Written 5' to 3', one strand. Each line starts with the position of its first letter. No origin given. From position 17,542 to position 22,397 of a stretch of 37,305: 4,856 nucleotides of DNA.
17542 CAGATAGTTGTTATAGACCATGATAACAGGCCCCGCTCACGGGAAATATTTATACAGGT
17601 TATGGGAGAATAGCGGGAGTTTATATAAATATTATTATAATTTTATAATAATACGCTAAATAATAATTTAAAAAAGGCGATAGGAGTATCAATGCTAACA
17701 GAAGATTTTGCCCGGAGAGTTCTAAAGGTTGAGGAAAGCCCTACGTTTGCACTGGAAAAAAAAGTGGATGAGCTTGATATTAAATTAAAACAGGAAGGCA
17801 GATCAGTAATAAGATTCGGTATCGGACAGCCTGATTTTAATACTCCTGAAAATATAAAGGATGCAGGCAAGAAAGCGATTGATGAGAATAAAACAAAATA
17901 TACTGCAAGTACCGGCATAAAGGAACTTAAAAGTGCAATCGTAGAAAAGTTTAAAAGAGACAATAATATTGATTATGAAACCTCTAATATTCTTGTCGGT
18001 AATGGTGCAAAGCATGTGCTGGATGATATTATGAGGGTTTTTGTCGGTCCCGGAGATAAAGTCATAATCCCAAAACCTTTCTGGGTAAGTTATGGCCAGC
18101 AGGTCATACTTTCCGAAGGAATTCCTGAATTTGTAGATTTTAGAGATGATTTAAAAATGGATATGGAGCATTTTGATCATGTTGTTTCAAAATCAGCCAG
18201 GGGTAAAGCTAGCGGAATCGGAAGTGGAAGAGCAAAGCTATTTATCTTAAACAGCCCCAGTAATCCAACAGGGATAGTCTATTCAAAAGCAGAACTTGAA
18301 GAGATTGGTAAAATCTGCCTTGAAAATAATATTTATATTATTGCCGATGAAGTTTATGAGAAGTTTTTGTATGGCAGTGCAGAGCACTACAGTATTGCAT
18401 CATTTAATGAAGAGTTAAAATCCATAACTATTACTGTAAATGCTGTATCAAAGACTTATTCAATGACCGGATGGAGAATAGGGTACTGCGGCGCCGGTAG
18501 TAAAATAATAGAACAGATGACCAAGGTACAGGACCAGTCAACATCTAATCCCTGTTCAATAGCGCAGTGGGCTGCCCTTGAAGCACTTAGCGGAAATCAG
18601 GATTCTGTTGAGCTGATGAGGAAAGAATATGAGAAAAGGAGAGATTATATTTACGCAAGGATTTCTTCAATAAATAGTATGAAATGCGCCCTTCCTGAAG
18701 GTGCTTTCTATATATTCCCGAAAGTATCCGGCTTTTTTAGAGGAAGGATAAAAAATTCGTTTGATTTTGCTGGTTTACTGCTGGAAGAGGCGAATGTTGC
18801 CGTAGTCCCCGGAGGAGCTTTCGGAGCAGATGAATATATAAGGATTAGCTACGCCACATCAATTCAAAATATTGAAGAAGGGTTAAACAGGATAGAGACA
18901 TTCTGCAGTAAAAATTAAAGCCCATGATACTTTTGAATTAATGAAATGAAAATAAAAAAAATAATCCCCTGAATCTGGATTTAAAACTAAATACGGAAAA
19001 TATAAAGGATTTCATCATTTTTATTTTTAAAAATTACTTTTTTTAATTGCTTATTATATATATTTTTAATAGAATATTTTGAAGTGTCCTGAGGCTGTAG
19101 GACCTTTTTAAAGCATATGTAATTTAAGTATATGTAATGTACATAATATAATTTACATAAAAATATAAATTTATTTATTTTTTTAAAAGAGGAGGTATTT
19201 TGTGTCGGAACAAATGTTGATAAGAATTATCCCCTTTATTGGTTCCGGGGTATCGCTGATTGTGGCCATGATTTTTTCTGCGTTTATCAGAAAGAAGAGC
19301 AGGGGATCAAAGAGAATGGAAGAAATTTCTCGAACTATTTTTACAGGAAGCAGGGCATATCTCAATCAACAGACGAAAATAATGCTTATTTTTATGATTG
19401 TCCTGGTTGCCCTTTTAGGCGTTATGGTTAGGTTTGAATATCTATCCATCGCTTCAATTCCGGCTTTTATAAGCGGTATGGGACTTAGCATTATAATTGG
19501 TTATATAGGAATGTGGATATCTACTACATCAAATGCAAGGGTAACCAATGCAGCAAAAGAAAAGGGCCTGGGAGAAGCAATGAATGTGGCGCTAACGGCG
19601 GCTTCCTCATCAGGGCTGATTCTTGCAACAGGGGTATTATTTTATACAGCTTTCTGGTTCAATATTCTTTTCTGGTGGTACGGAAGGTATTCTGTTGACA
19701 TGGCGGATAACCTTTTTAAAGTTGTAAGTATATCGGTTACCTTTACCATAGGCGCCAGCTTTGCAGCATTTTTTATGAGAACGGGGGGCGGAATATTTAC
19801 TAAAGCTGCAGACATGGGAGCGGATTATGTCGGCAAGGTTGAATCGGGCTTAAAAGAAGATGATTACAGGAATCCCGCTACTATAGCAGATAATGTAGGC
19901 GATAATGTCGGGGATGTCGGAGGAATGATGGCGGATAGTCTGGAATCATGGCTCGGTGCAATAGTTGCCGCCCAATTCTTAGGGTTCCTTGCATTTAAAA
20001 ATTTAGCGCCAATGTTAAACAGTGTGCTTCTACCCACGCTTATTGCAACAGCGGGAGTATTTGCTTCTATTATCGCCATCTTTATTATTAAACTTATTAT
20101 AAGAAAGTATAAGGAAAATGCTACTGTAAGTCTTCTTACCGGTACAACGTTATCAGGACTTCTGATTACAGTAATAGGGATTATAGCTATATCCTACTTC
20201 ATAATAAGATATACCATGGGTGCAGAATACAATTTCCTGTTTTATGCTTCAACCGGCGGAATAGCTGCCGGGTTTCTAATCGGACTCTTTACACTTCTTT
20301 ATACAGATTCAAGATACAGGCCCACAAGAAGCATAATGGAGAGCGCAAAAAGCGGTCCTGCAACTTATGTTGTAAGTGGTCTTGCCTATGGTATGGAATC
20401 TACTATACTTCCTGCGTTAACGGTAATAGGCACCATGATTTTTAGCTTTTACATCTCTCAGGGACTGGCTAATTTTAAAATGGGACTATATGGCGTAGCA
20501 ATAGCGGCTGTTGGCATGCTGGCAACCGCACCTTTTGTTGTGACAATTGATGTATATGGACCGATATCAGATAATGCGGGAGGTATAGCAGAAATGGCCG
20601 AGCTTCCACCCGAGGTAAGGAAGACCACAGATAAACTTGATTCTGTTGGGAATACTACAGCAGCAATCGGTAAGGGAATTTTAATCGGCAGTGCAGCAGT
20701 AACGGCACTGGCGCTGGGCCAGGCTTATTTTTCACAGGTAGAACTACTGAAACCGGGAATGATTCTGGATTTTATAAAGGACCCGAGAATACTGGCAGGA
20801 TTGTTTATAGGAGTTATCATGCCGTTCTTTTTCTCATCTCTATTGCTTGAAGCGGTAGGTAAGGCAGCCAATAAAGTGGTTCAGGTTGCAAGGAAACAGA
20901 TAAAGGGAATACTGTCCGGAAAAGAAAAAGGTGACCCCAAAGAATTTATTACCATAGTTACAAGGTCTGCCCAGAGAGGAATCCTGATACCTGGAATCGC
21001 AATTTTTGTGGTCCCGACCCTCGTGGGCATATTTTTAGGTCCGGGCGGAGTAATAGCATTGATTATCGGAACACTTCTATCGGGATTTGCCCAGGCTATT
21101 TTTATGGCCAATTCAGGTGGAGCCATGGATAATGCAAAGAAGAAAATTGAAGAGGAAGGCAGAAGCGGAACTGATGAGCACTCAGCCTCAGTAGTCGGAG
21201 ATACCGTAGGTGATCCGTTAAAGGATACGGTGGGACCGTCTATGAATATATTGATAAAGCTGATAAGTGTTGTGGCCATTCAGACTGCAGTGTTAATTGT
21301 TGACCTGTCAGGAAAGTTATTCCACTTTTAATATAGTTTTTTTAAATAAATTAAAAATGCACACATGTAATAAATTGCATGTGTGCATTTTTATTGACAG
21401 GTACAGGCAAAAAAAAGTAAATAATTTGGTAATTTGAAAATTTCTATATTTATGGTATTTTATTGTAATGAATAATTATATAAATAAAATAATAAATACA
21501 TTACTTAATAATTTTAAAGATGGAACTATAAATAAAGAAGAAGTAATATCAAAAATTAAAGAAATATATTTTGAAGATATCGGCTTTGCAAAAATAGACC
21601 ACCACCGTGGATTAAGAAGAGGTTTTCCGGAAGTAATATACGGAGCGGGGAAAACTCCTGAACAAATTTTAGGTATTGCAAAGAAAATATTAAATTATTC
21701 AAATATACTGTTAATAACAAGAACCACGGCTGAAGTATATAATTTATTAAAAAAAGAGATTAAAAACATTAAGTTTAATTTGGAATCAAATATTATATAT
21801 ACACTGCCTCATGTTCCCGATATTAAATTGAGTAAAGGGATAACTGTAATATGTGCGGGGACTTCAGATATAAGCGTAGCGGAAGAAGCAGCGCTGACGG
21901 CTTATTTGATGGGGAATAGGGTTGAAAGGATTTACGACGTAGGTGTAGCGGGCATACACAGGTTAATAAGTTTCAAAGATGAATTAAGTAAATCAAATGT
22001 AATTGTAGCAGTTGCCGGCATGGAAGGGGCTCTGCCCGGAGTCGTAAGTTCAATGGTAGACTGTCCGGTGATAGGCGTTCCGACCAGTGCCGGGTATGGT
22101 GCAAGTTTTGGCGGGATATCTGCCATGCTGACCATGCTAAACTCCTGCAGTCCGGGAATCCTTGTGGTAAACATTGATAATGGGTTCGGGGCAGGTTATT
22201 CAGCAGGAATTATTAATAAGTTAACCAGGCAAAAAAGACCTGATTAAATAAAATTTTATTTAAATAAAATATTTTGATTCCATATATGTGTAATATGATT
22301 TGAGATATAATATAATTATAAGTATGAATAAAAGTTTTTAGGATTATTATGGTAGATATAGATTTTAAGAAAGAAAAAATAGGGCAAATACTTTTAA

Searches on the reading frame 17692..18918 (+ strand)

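Call 43: search_protein_families(library=pfam, proteins=[window:17692-18918:+], max_evalue=0.00001)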
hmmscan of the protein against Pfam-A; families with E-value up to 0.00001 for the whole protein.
window:17692-18918:+ (408 aa): 1 family
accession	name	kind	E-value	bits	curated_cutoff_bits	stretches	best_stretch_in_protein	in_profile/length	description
PF00155.27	Aminotran_1_2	-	3.4e-73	247.3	19.7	1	38-401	2-361/361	Aminotransferase class I and II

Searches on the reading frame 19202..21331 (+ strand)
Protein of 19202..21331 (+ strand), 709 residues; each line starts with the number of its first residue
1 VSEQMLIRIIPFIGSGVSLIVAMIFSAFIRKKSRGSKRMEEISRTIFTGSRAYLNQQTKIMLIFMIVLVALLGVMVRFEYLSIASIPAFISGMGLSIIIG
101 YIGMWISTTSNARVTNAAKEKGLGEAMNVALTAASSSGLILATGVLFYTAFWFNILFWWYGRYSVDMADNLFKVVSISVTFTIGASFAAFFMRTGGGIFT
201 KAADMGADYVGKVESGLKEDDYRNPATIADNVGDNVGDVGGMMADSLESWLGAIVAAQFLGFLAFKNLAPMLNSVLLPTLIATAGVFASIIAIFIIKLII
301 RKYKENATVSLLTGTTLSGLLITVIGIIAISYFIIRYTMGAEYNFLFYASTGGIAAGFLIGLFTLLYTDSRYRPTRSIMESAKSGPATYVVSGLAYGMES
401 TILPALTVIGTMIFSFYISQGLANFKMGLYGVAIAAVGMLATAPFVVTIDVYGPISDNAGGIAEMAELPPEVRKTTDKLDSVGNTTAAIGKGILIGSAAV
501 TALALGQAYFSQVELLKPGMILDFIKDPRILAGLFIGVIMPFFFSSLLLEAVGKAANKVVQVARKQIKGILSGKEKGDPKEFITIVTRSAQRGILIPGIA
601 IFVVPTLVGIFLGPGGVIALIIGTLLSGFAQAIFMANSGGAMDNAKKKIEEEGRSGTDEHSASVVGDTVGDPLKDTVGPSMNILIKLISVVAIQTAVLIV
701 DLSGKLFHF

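Call 43: search_protein_families(library=pfam, proteins=[window:19202-21331:+], max_evalue=0.00001)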
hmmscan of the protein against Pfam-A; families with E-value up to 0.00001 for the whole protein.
window:19202-21331:+ (709 aa): 1 family
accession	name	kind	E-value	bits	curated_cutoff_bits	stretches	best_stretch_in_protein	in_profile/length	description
PF03030.21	H_PPase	-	5.9e-206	686.4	29.7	1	17-693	2-643/645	Inorganic H+ pyrophosphatase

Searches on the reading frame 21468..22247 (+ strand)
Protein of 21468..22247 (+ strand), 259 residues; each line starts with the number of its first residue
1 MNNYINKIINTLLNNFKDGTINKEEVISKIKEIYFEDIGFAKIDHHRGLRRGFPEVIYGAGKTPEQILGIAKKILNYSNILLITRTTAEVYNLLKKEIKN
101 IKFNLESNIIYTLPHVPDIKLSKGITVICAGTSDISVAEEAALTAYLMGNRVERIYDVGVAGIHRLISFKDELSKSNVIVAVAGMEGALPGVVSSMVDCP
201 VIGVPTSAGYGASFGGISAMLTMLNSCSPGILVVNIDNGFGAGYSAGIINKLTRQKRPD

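Call 43: search_protein_families(library=pfam, proteins=[window:21468-22247:+], max_evalue=0.00001)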
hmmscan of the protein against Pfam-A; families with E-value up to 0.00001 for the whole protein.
window:21468-22247:+ (259 aa): 1 family
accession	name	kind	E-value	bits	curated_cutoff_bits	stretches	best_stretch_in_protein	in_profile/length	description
PF00731.26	AIRC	-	2.8e-15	56.6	30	1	125-252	2-129/148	AIR carboxylase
